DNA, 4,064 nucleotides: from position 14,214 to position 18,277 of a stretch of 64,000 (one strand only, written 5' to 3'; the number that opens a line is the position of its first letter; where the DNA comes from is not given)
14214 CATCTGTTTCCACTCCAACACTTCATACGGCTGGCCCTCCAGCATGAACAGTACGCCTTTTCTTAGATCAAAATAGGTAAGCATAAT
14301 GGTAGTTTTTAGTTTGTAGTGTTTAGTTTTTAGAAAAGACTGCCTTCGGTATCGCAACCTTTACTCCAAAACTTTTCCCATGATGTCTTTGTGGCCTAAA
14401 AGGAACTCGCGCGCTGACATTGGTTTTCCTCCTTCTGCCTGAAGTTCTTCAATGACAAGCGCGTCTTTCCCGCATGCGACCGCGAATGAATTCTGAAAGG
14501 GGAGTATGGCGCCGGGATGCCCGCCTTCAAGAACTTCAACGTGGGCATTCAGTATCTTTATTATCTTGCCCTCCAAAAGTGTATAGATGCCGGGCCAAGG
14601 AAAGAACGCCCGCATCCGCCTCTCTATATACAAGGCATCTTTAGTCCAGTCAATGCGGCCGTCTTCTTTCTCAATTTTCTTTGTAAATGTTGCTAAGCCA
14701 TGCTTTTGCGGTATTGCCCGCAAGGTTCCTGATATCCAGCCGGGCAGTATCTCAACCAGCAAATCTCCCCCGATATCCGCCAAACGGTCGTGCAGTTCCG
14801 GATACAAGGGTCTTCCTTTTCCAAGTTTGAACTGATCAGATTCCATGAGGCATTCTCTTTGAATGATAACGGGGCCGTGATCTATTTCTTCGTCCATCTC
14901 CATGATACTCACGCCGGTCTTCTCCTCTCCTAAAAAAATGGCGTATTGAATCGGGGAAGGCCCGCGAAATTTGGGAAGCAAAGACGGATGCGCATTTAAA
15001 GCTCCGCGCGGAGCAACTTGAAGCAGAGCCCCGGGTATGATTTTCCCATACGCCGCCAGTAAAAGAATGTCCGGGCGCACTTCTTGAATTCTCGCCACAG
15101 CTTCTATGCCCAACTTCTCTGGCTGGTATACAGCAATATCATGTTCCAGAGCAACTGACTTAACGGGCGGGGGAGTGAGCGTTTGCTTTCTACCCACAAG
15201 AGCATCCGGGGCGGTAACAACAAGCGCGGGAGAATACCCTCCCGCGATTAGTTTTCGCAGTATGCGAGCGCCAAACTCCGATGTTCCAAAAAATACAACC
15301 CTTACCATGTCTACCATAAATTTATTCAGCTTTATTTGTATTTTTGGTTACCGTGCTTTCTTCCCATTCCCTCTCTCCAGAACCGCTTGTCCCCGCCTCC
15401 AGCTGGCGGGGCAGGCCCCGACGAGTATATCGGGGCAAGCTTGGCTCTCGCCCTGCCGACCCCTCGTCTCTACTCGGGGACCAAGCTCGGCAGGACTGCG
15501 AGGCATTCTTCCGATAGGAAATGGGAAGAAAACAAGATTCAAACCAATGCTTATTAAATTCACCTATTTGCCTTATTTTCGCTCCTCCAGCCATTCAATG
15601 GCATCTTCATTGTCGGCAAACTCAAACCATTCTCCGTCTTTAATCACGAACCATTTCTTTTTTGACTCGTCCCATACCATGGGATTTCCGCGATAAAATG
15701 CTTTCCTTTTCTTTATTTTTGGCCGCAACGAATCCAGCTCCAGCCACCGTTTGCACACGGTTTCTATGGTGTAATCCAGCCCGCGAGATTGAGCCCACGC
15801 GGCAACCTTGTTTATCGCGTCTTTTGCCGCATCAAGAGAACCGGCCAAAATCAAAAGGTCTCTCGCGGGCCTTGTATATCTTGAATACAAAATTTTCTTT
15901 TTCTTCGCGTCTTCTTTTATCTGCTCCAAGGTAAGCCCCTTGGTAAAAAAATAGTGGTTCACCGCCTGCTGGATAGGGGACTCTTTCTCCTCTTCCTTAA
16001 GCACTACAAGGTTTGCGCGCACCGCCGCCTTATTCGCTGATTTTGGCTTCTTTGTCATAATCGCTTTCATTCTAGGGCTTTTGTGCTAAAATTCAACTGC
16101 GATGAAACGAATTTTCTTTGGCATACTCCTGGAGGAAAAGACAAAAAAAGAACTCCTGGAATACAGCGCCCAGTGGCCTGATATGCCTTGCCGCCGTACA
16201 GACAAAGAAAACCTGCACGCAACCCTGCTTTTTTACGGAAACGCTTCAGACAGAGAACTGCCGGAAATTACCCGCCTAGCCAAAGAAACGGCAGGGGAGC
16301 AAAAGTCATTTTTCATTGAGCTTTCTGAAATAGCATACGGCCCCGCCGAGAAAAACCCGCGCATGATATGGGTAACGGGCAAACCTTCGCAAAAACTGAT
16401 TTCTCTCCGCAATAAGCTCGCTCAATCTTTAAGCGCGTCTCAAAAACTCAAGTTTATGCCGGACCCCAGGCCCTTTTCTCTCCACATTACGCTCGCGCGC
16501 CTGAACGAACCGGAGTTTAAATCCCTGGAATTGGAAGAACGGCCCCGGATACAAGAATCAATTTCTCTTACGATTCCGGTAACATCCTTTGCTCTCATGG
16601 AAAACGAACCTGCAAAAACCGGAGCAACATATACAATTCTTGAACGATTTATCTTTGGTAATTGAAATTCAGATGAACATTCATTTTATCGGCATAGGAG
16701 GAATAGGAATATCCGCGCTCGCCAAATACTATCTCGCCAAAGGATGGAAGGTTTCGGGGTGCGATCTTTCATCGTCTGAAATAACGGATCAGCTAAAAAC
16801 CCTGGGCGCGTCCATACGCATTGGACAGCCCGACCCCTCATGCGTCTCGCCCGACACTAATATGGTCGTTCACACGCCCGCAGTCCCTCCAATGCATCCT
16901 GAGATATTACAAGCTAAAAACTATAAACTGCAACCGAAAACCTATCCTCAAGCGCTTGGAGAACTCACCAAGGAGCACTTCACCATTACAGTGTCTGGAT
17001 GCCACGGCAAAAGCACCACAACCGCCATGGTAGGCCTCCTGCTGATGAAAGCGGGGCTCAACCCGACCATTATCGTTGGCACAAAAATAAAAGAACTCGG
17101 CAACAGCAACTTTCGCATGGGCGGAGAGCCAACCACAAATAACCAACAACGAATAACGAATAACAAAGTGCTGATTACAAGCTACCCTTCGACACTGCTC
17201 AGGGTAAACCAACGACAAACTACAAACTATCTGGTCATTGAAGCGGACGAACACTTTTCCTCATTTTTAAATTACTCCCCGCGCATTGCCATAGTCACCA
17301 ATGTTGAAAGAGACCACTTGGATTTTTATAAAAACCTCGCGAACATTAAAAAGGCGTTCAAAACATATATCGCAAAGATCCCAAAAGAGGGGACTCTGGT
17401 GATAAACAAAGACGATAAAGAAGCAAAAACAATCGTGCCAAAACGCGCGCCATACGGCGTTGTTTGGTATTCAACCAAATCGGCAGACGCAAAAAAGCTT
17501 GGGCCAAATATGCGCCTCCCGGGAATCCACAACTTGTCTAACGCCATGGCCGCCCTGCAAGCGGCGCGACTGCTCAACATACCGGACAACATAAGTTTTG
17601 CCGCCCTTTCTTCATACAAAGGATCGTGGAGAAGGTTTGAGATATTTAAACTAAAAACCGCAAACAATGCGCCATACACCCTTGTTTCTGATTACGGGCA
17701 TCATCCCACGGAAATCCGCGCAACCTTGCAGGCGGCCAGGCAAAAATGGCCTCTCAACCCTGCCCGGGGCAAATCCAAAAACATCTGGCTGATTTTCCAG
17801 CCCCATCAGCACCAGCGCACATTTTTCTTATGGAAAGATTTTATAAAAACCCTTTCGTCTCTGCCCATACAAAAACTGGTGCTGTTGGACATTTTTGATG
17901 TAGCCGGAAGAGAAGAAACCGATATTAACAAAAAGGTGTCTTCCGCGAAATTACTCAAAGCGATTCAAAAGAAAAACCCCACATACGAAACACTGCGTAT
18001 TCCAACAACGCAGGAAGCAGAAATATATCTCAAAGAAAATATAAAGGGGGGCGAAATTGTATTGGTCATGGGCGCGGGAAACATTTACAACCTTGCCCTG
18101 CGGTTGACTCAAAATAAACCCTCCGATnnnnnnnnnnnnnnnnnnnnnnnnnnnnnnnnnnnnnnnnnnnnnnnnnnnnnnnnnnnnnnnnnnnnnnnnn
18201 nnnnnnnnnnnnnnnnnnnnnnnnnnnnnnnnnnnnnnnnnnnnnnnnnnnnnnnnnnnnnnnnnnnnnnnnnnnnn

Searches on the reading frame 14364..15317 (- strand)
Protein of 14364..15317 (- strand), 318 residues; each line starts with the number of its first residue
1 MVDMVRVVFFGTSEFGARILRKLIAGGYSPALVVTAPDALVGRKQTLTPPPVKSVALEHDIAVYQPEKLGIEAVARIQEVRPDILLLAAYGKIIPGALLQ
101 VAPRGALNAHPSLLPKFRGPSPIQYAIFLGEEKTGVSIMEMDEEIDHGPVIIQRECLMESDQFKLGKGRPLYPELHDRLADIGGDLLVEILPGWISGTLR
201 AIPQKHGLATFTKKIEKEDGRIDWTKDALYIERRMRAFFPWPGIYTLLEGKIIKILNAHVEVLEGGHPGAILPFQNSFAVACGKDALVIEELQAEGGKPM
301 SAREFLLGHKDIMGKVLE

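Call 8: search_protein_families(library=pfam, proteins=[window:14364-15317:-], max_evalue=0.01)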
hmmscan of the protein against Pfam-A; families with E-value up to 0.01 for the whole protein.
window:14364-15317:- (318 aa): 2 families
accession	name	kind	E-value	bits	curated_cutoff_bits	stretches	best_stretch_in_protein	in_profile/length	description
PF00551.24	Formyl_trans_N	-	1.3e-34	119.9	26.1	1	6-158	2-156/181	Formyl transferase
PF02911.23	Formyl_trans_C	-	4.9e-28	97.7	21.1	1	214-309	1-99/100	Formyl transferase, C-terminal domain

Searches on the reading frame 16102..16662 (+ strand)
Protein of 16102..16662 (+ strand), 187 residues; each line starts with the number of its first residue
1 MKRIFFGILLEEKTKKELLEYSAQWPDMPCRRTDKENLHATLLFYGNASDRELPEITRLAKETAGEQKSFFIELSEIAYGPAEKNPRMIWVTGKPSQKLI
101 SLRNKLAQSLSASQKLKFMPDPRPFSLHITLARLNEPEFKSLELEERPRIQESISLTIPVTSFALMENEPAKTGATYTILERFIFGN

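Call 8: search_protein_families(library=pfam, proteins=[window:16102-16662:+], max_evalue=0.01)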
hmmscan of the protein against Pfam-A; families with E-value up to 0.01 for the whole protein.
window:16102-16662:+ (187 aa): 2 families
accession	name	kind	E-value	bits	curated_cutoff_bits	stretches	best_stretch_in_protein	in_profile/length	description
PF02834.22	LigT_PEase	-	1.9e-19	70.1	23.3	2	11-90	4-87/87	LigT like Phosphoesterase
PF13563.12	2_5_RNA_ligase2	-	4.7e-12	46.6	27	1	34-168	22-148/152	2'-5' RNA ligase superfamily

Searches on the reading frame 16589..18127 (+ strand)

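Call 8: search_protein_families(library=pfam, proteins=[window:16589-18127:+], max_evalue=0.01)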
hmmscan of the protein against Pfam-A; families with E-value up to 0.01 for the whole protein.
window:16589-18127:+ (513 aa): 3 families
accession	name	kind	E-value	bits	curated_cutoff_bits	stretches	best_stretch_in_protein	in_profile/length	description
PF08245.18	Mur_ligase_M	-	1.9e-24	87.2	24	1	135-325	1-199/200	Mur ligase middle domain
PF01225.30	Mur_ligase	-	6.4e-20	71.8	21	1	30-129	1-93/95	Mur ligase family, catalytic domain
PF02875.26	Mur_ligase_C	-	1.3e-11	45.9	28.4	1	348-497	1-127/127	Mur ligase, glutamate ligase domain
